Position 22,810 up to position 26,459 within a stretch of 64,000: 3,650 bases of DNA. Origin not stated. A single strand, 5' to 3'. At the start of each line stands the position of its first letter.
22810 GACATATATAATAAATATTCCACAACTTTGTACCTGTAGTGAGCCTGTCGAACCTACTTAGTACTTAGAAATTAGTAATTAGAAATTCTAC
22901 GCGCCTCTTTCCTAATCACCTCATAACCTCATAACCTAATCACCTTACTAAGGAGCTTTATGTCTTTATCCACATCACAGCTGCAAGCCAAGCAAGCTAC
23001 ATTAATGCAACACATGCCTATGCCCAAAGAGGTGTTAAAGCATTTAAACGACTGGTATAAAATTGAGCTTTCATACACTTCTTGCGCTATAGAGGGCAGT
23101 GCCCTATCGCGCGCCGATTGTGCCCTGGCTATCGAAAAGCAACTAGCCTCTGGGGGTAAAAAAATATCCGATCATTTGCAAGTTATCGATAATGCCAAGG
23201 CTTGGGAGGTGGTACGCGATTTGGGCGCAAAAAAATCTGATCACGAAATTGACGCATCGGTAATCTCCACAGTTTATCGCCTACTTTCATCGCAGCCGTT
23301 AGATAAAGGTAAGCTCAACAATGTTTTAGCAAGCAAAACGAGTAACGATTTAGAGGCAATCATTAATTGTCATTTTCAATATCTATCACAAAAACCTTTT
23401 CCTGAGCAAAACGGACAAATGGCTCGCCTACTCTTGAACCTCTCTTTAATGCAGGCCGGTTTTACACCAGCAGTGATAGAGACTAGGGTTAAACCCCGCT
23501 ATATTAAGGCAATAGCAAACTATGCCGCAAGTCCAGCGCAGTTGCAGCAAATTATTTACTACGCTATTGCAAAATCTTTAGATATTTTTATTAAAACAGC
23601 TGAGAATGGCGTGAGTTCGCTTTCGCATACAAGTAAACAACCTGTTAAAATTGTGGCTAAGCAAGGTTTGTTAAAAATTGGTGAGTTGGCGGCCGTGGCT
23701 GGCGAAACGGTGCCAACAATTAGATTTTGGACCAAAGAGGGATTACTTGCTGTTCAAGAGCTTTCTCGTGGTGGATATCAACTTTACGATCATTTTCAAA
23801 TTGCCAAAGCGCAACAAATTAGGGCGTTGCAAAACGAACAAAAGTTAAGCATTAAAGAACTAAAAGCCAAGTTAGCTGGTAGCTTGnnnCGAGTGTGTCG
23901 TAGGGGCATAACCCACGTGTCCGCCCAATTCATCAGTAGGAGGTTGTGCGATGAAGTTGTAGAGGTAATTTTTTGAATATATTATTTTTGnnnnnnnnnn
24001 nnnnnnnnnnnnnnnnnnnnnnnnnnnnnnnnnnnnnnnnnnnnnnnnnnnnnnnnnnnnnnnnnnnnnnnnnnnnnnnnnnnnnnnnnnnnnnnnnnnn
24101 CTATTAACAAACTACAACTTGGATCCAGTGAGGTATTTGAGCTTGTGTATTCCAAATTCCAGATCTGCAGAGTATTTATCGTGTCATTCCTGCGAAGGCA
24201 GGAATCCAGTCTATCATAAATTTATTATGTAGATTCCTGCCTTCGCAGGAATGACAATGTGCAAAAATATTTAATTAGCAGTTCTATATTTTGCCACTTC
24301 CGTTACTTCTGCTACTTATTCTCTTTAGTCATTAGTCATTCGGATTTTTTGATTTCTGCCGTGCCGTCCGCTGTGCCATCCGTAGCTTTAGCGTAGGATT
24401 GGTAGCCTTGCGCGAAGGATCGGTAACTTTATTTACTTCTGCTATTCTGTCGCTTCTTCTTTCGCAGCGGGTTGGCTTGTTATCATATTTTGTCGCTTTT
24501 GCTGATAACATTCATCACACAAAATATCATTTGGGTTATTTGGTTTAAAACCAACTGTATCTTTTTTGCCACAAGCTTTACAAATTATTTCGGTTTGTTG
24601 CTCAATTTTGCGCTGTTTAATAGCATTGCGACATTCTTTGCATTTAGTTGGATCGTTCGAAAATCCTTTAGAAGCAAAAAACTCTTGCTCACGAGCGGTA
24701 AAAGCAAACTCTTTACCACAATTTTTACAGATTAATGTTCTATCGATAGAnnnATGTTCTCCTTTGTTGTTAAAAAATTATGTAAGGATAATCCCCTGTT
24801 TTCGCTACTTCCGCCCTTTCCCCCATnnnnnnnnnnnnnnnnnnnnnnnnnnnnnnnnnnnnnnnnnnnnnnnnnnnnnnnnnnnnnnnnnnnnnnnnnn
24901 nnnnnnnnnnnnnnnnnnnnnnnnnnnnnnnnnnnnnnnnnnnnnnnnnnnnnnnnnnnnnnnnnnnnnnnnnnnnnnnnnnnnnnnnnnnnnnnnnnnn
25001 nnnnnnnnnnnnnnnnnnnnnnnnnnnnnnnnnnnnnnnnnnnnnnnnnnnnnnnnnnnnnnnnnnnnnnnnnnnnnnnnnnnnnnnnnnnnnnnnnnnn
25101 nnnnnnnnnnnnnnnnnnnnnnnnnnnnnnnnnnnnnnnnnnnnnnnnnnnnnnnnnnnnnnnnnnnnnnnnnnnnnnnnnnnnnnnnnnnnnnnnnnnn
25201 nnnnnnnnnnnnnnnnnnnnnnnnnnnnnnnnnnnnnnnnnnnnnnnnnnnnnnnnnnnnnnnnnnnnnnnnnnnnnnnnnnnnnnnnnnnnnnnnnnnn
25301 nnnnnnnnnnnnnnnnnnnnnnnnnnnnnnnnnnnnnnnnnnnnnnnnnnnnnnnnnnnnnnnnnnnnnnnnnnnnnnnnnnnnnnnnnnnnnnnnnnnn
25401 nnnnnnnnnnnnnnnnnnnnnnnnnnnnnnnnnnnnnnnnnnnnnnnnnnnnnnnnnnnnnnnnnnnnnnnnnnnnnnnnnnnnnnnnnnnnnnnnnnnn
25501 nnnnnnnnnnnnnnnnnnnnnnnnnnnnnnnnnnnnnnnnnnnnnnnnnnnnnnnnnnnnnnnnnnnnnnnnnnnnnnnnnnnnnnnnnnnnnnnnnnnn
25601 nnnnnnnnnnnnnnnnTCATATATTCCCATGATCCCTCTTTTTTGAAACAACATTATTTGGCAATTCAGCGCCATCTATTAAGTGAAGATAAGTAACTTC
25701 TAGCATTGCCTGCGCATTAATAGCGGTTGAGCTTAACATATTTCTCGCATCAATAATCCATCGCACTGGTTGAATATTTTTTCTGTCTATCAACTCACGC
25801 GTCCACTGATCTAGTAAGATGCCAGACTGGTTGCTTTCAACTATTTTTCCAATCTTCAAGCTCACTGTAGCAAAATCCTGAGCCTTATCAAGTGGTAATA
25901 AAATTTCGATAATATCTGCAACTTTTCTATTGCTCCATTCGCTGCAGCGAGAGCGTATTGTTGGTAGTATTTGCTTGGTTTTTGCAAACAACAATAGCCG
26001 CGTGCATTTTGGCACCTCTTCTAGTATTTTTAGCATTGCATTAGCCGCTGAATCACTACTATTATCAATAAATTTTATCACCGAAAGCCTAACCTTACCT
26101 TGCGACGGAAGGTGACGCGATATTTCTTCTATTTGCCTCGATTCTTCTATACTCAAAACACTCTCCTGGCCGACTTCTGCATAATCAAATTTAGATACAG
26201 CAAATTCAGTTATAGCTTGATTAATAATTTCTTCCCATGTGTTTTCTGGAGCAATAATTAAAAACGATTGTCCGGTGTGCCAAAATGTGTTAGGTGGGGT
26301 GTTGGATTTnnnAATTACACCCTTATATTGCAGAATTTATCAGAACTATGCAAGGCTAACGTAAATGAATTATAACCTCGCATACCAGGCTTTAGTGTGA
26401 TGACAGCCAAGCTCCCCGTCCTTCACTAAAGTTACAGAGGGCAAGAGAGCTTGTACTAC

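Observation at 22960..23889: Fic protein with H-to-K degenerate catalytic motif fused to a MerR-type DNA-binding domain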

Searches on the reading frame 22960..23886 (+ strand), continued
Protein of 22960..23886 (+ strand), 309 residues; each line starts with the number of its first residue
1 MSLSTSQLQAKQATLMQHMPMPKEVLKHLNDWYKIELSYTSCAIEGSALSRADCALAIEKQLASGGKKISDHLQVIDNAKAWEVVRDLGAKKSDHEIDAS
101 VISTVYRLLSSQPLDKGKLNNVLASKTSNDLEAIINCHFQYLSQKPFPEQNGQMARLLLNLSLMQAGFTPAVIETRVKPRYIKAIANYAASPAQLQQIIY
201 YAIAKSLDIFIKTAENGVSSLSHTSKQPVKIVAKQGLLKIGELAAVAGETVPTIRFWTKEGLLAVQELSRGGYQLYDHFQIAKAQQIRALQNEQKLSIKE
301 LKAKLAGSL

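Call 58: find_encoding_contigs(protein=P0017, flank=5000, max_places=1)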
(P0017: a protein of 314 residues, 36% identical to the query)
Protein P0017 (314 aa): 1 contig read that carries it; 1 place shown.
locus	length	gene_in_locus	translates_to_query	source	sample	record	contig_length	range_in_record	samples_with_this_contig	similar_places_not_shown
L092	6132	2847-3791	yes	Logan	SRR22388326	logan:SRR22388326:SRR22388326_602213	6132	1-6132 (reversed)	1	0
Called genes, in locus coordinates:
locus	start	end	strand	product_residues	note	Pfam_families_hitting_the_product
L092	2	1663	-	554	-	?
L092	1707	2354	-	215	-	PF03167:UDG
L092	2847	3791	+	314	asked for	PF02661:Fic (weak), PF00376:MerR, PF13411:MerR_1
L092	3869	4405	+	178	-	PF04205:FMN_bind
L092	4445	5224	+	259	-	PF02424:ApbE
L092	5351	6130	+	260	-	?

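Call 73: search_protein_families(library=padloc, proteins=[window:22960-23886:+], max_evalue=0.01)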
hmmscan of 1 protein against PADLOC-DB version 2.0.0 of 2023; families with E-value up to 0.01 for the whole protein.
window:22960-23886:+ (309 aa): 8 families
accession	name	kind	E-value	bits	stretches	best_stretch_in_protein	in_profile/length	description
PDLC04836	PDC-S04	-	5.9e-18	62.9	2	121-201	145-225/244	-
PDLC04840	PDC-S04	-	3e-13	48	1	125-188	136-199/227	-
PDLC04837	PDC-S04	-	2.3e-12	44.7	2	15-112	7-100/234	-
PDLC04839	PDC-S04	-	6.8e-08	30.4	1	123-199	119-198/205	-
PDLC04133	mad1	-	0.00015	20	1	238-277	6-43/60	mads_1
PDLC04841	PDC-S04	-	0.0061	14.2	0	127-208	192-273/292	-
PDLC04842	PDC-S04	-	0.0065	14.2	0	128-210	95-180/202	-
PDLC03963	SoFic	-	0.0082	13.6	0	134-169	183-218/361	-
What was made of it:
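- On Anti-phage defence Fic proteins (PADLOC SoFic, candidate PDC-S04): PDC-S04 models hit the Fic part (E=6e-18), and SoFic only at E=0.008 (call 73).
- The Fic part is homologous to the candidate phage-defence family PDC-S04 (E=6e-18) and weakly to SoFic (call 73).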

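Call 74: search_protein_families(library=phrogs, proteins=[window:22960-23886:+], max_evalue=0.01)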
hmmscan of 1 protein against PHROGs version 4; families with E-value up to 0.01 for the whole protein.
window:22960-23886:+ (309 aa): 6 families
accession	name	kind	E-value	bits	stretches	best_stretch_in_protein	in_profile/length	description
phrog_11900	-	unknown function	2e-20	74.3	2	125-189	137-201/230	-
phrog_5978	-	unknown function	1.1e-09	38.9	2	25-112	44-127/364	-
phrog_11671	-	unknown function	3.7e-09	37.8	1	237-306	7-75/146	-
phrog_2474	-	transcription regulation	1.2e-06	29.5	1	236-289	47-100/118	MerR-like transcriptional regulator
phrog_20793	-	unknown function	0.0001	23.3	1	238-286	8-57/86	-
phrog_6620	-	integration and excision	0.0017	19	1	238-291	2-52/201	transposase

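Call 76: find_encoding_contigs(protein=P0067, flank=7000, max_places=2)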
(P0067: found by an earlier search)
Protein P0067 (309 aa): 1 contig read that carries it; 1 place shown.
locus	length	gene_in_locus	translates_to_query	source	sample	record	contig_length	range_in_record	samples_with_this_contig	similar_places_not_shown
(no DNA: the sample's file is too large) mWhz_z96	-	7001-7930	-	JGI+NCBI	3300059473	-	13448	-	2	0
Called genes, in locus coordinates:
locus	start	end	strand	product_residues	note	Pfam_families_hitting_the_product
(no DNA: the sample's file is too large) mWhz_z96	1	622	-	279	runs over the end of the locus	-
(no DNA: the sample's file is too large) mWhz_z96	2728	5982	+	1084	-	-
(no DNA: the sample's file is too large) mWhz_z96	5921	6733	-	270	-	PF01978:TrmB (weak)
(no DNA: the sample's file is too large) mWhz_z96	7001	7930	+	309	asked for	PF00376:MerR (weak), PF13411:MerR_1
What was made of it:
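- Tried and rejected: DNA for the P0067 contig was unavailable (call 76).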

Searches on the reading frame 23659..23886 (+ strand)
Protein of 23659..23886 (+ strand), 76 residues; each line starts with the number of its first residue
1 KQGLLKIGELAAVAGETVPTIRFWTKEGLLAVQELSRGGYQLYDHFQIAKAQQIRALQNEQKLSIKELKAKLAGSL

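Call 47: search_solved_structures(query=A3, max_evalue=0.01, show_alignments=3)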
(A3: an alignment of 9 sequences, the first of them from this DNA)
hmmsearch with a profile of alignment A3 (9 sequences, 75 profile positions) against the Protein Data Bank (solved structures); distinct sequences matched with E-value up to 0.01: 18.
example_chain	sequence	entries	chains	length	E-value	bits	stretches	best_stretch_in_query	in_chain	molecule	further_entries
6jgf_A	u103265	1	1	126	3.4e-14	55.9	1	5-72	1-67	CadR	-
6jgv_A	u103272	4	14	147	5e-14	55.4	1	5-72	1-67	CadR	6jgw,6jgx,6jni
6jyw_A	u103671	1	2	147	5e-14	55.4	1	5-72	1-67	CadR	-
4ua1_A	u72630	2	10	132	2.8e-12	49.8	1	5-72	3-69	Regulatory protein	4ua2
5gpe_A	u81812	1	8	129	5.9e-12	48.7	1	5-73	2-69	Transcriptional regulator, MerR-family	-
3qao_A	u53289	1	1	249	3.5e-07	33.4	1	3-72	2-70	MerR-like transcriptional regulator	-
3hh0_A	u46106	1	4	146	5e-07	32.9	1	7-72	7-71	Transcriptional regulator, MerR family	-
5crl_A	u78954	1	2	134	1.2e-05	28.5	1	4-72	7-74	Mercuric resistance operon regulatory protein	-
1jbg_A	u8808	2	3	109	6e-05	26.3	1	7-73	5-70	transcription activator of multidrug-efflux transporter genes mta | transcription activator MtaN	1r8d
6ldi_G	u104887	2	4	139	0.00019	24.7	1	4-57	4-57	HTH-type transcriptional regulator CueR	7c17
4wls_A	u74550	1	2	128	0.00031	24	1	5-57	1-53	HTH-type transcriptional regulator CueR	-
1q05_A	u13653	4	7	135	0.0005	23.3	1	5-57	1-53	Transcriptional regulator cueR | HTH-type transcriptional regulator CueR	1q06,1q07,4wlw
6xh7_G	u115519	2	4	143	0.00059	23.1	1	5-57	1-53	HTH-type transcriptional regulator CueR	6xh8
3gpv_A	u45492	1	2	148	0.0013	22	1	6-71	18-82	Transcriptional regulator, MerR family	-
5xql_A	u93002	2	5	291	0.0014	21.9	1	3-59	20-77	Multidrug-efflux transporter 1 regulator | C-di-GMP-binding multidrug transporter transcriptional regulator BrlR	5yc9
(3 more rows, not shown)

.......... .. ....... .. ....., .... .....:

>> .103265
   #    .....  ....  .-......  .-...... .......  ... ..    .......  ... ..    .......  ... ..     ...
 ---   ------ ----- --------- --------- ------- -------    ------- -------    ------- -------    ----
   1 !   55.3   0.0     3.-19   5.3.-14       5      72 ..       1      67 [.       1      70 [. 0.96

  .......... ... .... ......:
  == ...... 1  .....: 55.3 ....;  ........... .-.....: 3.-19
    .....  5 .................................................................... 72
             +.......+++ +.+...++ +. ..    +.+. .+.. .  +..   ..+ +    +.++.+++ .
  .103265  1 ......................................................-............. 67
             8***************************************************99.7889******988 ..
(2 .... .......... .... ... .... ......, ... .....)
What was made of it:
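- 23671..23886 (+): MerR-type winged-HTH DNA-binding domain only (helices a1-a4). The protein ends before the a5 coiled coil. A profile of the family's C-terminal regions matches residues 1-67 of CadR/MerR/ZntR-type structures, E=3e-14 (call 47).
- On MerR family transcription regulators: The profile matches CadR 1-67, E=3e-14 (call 47).
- Closest known: Metal-sensing MerR regulators. Same: The C-terminal 70 aa align with their a1-a4 DNA-binding domain, E=3e-14 (call 47).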

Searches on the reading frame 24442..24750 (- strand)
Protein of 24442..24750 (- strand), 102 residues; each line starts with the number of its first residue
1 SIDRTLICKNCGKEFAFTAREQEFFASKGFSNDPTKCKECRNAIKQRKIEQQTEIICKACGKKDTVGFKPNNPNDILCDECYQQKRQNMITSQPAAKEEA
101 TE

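Call 14: search_protein_families(library=pfam, proteins=[window:24442-24750:-], max_evalue=0.001)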
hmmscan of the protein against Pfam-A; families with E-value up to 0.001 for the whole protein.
window:24442-24750:- (102 aa): 2 families
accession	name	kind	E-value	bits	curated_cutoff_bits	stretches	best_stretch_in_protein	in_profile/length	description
PF13451.12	zf_Tbcl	-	9.7e-21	73.9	24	1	3-48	2-47/48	Probable treble clef domain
PF23477.1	zf_Tbcl_2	-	1.7e-11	44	27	1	52-86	3-37/37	Probable treble clef zinc finger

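Call 65: search_protein_families(library=ncbifam, proteins=[window:24442-24750:-], max_evalue=0.001)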
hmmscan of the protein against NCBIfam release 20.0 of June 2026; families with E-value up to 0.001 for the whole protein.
window:24442-24750:- (102 aa): 1 family
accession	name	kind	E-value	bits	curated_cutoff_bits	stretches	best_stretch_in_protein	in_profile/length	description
TIGR04272.1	cxxc_cxxc_Mbark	domain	3.4e-10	39.5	36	1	51-86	2-37/37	CxxC-x17-CxxC domain-containing protein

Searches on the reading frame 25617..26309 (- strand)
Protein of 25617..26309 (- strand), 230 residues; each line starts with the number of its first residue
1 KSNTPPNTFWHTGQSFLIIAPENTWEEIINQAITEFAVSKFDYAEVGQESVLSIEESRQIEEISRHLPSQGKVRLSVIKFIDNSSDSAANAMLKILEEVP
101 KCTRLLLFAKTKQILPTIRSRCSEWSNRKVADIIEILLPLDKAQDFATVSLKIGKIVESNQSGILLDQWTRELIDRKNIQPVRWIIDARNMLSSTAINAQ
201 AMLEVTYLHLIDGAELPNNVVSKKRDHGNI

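Call 14: search_protein_families(library=pfam, proteins=[window:25617-26309:-], max_evalue=0.001)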
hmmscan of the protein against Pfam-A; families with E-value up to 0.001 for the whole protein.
window:25617-26309:- (230 aa): 1 family
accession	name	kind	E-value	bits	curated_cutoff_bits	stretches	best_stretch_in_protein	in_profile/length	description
PF13177.12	DNA_pol3_delta2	-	2.4e-14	54.1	27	1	43-123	73-153/161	DNA polymerase III, delta subunit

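Call 65: search_protein_families(library=ncbifam, proteins=[window:25617-26309:-], max_evalue=0.001)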
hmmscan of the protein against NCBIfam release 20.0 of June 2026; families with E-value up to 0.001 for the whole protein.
window:25617-26309:- (230 aa): 52 families (the best 25 are shown)
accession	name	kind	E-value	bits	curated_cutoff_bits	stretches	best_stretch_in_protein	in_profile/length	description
TIGR00678.1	holB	equivalog_domain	2.5e-16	59.8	180.6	1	49-128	75-153/188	DNA polymerase III subunit delta'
NF005677.0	PRK07471.1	equivalog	1.2e-14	54.2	252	1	48-124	117-194/366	DNA polymerase III subunit delta'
NF006586.0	PRK09112.1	equivalog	1.2e-12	47.6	308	1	49-126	118-196/351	DNA polymerase III subunit delta'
NF005926.0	PRK07940.1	equivalog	1.7e-12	47.3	300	1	48-124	91-168/394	DNA polymerase III subunit delta'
NF005638.0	PRK07399.1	subfamily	3.3e-12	46.1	230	1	51-124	106-179/317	DNA polymerase III subunit delta'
NF005515.0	PRK07132.1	equivalog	7.6e-12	45.3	204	1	59-156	79-179/301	DNA polymerase III subunit delta'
TIGR02397.1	dnaX_nterm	equivalog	2.1e-11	43.7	250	1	40-131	85-177/355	DNA polymerase III subunit gamma/tau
NF004759.0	PRK06090.1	equivalog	3.5e-11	43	457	1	53-126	89-163/319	DNA polymerase III subunit delta'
NF011512.0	PRK14950.1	equivalog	8e-11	41.8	593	1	39-131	87-182/585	DNA polymerase III subunits gamma and tau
NF011531.0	PRK14971.1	equivalog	3.5e-10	39.3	685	1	43-126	92-176/614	DNA polymerase III subunit gamma/tau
NF004962.0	PRK06305.1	equivalog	4.6e-10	39.3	559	1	39-144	88-196/465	DNA polymerase III subunits gamma and tau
NF005171.0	PRK06645.1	equivalog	4.6e-10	38.6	614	1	39-142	97-203/509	DNA polymerase III subunits gamma and tau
NF005972.1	PRK08058.1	equivalog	5.6e-10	38.9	340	1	73-126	110-164/328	DNA polymerase III subunit delta'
NF011510.0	PRK14948.1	equivalog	8.9e-10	37.9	593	1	41-130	92-182/640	DNA polymerase III subunit gamma/tau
NF004310.0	PRK05707.1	equivalog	3.2e-09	36.6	280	1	52-124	86-159/328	DNA polymerase III subunit delta'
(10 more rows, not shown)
